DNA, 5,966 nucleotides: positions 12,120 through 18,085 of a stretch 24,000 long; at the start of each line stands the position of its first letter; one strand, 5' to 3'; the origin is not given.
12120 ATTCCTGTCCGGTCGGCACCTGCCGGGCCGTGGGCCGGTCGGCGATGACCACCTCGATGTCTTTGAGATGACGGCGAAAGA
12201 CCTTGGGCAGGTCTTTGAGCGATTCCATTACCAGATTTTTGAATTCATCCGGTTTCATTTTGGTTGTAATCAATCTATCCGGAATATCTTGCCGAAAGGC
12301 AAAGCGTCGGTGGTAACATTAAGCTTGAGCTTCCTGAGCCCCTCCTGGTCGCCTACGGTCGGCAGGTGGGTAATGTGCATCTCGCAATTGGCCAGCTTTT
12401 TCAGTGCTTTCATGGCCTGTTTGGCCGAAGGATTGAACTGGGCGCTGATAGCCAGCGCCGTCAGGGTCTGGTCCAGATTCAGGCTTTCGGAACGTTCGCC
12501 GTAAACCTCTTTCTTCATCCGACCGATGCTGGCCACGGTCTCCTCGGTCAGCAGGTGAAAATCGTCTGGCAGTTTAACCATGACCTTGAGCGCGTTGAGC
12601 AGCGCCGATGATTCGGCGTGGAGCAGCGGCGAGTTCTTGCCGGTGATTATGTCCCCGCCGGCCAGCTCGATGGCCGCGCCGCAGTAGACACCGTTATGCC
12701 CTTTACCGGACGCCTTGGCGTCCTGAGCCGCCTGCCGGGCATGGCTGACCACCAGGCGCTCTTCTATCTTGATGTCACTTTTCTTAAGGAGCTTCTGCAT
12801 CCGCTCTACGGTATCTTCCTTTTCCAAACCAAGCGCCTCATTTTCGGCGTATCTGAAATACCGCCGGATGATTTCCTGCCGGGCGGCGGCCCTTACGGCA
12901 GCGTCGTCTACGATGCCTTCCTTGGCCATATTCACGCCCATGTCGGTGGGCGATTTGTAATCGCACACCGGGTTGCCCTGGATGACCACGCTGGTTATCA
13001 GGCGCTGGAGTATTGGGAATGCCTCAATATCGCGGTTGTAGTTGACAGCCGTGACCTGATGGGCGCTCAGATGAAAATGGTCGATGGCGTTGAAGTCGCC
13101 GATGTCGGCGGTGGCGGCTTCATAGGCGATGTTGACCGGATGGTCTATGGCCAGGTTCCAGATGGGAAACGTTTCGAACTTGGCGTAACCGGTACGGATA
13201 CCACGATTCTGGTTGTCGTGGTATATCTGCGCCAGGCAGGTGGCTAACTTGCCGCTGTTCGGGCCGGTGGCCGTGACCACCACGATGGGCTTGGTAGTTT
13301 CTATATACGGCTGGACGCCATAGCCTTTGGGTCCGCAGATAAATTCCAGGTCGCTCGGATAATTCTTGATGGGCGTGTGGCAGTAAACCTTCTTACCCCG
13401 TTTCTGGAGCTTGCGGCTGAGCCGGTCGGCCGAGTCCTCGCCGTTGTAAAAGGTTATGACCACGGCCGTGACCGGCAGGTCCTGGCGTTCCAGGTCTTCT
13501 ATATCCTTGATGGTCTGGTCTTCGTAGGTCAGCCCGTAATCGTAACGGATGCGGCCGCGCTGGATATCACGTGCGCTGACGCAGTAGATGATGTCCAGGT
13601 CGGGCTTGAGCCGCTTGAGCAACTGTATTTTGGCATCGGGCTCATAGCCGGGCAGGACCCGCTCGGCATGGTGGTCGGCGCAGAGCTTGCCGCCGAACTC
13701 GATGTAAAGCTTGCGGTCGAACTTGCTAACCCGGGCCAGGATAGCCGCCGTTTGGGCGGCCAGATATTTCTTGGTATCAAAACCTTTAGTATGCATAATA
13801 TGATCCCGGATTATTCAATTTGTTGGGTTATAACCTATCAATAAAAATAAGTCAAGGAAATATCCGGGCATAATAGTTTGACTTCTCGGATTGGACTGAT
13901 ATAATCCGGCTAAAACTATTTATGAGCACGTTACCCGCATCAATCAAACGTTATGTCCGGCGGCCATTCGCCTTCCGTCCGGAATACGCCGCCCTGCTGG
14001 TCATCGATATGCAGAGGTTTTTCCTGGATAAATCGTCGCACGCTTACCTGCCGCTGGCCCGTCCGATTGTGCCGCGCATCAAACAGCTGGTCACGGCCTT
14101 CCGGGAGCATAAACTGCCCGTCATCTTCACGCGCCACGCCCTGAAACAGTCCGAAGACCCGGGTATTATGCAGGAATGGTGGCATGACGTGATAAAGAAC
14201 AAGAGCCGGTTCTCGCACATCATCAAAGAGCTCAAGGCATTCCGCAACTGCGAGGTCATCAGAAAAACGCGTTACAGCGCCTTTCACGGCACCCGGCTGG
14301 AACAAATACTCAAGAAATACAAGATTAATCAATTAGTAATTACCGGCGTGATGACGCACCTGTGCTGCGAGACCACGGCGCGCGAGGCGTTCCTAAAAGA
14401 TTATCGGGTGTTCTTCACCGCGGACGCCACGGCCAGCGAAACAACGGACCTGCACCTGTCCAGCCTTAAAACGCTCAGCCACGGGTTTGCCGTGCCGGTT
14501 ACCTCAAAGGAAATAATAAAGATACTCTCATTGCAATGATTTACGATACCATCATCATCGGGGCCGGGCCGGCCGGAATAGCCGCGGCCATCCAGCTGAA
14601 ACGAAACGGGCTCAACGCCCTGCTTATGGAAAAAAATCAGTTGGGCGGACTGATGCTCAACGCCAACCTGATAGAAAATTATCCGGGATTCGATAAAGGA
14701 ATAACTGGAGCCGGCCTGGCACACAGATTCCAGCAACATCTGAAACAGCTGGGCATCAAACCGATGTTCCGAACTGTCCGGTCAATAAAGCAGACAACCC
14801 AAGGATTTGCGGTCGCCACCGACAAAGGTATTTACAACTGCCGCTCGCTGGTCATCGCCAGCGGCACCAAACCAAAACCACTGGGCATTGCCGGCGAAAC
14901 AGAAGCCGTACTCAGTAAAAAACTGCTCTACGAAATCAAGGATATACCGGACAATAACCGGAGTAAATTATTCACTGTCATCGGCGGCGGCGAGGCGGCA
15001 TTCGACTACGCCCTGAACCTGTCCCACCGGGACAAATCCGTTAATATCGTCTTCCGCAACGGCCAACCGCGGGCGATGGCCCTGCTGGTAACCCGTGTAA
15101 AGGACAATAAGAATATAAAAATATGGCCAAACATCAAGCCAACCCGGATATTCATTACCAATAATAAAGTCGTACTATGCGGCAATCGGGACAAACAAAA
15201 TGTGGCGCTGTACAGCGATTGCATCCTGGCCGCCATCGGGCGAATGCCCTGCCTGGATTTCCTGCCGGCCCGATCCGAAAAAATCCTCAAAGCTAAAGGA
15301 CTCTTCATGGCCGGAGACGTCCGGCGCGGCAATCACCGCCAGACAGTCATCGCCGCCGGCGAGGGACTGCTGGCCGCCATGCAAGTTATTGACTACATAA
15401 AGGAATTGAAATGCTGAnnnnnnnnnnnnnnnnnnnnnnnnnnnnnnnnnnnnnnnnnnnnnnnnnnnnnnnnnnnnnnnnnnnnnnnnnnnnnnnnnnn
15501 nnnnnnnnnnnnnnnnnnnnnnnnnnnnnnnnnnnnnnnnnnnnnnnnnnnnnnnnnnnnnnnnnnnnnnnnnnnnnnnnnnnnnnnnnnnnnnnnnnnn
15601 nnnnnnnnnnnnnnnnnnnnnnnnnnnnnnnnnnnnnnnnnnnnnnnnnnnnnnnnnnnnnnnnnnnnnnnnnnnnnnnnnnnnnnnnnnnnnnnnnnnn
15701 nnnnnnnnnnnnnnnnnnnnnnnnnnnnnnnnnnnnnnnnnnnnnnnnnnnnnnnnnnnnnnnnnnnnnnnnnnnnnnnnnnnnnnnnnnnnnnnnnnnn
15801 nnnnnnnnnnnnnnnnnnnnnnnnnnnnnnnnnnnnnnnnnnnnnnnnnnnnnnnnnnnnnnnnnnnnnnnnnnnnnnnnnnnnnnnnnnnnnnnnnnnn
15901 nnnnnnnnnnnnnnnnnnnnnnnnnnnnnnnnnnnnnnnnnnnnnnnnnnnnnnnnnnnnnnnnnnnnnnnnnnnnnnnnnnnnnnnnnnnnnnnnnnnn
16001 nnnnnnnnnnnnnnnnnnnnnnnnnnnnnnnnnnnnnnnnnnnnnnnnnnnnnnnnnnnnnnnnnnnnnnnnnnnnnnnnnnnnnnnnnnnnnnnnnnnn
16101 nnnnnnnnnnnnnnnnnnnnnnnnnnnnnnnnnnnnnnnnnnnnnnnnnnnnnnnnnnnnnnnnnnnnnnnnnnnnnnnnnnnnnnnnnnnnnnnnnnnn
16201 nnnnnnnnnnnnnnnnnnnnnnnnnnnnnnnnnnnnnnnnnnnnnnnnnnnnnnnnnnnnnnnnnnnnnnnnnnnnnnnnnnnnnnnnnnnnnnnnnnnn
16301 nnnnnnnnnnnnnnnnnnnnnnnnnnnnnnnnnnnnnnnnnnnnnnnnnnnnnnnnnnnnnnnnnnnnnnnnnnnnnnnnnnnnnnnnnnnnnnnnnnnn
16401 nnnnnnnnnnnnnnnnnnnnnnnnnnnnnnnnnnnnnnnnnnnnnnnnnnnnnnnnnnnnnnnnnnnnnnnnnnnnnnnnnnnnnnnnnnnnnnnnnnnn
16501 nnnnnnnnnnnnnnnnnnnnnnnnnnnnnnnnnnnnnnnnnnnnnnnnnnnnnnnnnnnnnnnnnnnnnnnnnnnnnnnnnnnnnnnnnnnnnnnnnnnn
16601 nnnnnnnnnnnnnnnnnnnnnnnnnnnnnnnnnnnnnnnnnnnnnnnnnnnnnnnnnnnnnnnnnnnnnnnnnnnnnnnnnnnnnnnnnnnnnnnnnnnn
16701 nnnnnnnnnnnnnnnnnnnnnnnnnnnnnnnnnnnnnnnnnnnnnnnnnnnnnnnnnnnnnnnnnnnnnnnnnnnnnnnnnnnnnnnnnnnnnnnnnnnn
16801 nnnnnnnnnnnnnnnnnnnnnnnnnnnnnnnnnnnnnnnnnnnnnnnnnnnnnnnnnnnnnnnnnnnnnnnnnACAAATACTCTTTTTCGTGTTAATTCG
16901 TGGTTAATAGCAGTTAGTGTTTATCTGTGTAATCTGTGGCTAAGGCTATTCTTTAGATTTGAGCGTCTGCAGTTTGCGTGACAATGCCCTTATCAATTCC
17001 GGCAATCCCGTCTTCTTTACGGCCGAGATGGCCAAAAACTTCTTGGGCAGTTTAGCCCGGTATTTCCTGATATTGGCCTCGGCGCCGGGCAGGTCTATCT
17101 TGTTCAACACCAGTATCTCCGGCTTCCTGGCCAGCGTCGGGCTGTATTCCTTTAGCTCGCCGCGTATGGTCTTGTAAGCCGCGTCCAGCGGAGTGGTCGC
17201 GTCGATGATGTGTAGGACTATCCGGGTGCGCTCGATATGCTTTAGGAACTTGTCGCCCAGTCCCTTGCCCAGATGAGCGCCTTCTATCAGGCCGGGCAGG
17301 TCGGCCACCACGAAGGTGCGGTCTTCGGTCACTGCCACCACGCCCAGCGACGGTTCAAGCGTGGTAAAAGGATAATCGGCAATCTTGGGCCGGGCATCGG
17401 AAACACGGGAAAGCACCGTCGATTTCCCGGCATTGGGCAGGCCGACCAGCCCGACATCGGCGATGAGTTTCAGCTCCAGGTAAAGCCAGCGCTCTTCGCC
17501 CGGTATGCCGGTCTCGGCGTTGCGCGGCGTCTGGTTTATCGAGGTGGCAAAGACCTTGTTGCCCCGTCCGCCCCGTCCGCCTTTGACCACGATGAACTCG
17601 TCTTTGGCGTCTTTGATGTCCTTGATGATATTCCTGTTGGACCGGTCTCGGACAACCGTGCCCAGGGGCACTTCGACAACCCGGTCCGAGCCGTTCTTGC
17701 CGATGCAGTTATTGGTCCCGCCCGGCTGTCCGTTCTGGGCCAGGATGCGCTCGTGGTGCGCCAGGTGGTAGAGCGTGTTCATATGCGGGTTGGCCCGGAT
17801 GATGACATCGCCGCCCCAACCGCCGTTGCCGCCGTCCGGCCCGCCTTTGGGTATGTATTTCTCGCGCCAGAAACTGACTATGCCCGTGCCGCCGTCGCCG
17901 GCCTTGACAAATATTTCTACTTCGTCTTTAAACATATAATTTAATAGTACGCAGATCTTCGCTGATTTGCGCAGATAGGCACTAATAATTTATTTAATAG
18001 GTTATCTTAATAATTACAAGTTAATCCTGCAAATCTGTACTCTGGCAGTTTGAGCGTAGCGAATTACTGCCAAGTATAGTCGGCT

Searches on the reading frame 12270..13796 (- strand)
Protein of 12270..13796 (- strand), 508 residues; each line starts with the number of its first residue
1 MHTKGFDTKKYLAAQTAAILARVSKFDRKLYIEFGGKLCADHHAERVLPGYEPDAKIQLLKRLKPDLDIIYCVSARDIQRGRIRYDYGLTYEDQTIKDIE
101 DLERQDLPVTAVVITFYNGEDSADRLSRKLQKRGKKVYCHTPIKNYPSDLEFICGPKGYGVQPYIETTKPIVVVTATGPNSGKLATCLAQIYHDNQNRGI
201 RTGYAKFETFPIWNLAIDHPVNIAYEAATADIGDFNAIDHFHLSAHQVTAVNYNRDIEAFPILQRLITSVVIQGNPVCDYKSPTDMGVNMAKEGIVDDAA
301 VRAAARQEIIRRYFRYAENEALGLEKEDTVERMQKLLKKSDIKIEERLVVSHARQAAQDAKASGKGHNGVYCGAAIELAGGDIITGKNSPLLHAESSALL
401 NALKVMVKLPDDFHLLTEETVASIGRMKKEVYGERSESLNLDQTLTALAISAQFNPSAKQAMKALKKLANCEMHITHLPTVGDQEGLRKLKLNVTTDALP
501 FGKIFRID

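Call 36: search_protein_families(library=pfam, proteins=[window:12270-13796:-], max_evalue=0.001)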
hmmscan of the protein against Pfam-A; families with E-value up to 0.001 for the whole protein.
window:12270-13796:- (508 aa): 2 families
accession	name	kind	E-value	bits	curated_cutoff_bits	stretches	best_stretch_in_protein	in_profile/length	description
PF08903.17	DUF1846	-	2.1e-139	464.5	27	1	5-340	2-332/333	Domain of unknown function DUF1846, N-terminal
PF20921.3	DUF1846_C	-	1.4e-42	145.4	27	1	346-498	2-145/153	Domain of unknown function DUF1846, C-terminal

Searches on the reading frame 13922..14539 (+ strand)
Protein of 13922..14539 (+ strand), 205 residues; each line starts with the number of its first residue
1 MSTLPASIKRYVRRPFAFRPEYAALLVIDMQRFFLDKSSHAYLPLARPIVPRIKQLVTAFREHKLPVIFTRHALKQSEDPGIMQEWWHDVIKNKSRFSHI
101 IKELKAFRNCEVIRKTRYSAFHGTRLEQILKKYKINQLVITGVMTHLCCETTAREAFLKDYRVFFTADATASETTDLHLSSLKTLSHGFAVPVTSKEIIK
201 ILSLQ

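Call 37: search_protein_families(library=pfam, proteins=[window:13922-14539:+], max_evalue=0.001)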
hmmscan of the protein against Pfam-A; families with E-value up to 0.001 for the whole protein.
window:13922-14539:+ (205 aa): 1 family
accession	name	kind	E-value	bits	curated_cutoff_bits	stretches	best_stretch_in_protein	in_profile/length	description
PF00857.26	Isochorismatase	-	1.4e-44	152.7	27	1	23-196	1-174/175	Isochorismatase domain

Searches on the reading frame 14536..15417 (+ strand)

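Call 37: search_protein_families(library=pfam, proteins=[window:14536-15417:+], max_evalue=0.001)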
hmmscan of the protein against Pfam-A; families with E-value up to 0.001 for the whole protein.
window:14536-15417:+ (293 aa): 12 families
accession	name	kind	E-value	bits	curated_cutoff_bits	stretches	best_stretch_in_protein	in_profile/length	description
PF13738.12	Pyr_redox_3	-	9.9e-28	97.7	30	2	72-245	96-276/305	Pyridine nucleotide-disulphide oxidoreductase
PF07992.20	Pyr_redox_2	-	5.2e-25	88.9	26.1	1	3-273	1-287/291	Pyridine nucleotide-disulphide oxidoreductase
PF03486.20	HI0933_like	-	2e-11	44.2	50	1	4-35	2-33/244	HI0933-like protein Rossmann domain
PF00070.33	Pyr_redox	-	1.1e-09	39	22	1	147-210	3-71/82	Pyridine nucleotide-disulphide oxidoreductase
PF12831.13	FAD_oxidored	-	7e-09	35.9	27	1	4-75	1-74/416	FAD dependent oxidoreductase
PF00890.30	FAD_binding_2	-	2.7e-08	33.9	20.4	1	4-36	1-33/414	FAD binding domain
PF01134.28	GIDA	-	3.1e-08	33.5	22.1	1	4-34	1-31/391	Glucose inhibited division protein A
PF01266.30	DAO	-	8.5e-08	32.5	27.9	1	4-37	1-35/353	FAD dependent oxidoreductase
PF13450.12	NAD_binding_8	-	2.3e-07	31.4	21.9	1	7-55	1-48/68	NAD(P)-binding Rossmann-like domain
PF13434.12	Lys_Orn_oxgnase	-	4.3e-07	29.8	21.3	0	89-177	130-224/339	L-lysine 6-monooxygenase/L-ornithine 5-monooxygenase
PF01494.25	FAD_binding_3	-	0.00024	20.9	22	1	4-34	3-33/349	FAD binding domain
PF01946.23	Thi4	-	0.00098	18.9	26.2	0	3-34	18-50/235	Thi4 family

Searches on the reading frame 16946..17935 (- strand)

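Call 37: search_protein_families(library=pfam, proteins=[window:16946-17935:-], max_evalue=0.001)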
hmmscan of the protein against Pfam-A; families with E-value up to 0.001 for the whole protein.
window:16946-17935:- (329 aa): 3 families
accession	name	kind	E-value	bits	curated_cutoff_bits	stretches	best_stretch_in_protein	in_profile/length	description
PF01018.28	GTP1_OBG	-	4.6e-59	198.9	27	1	4-157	2-155/155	GTP1/OBG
PF01926.29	MMR_HSR1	-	8.4e-26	90.7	21.9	1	160-279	1-113/113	50S ribosome-binding GTPase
PF02421.24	FeoB_N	-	1.9e-12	47.4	27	1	161-317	3-155/156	Ferrous iron transport protein B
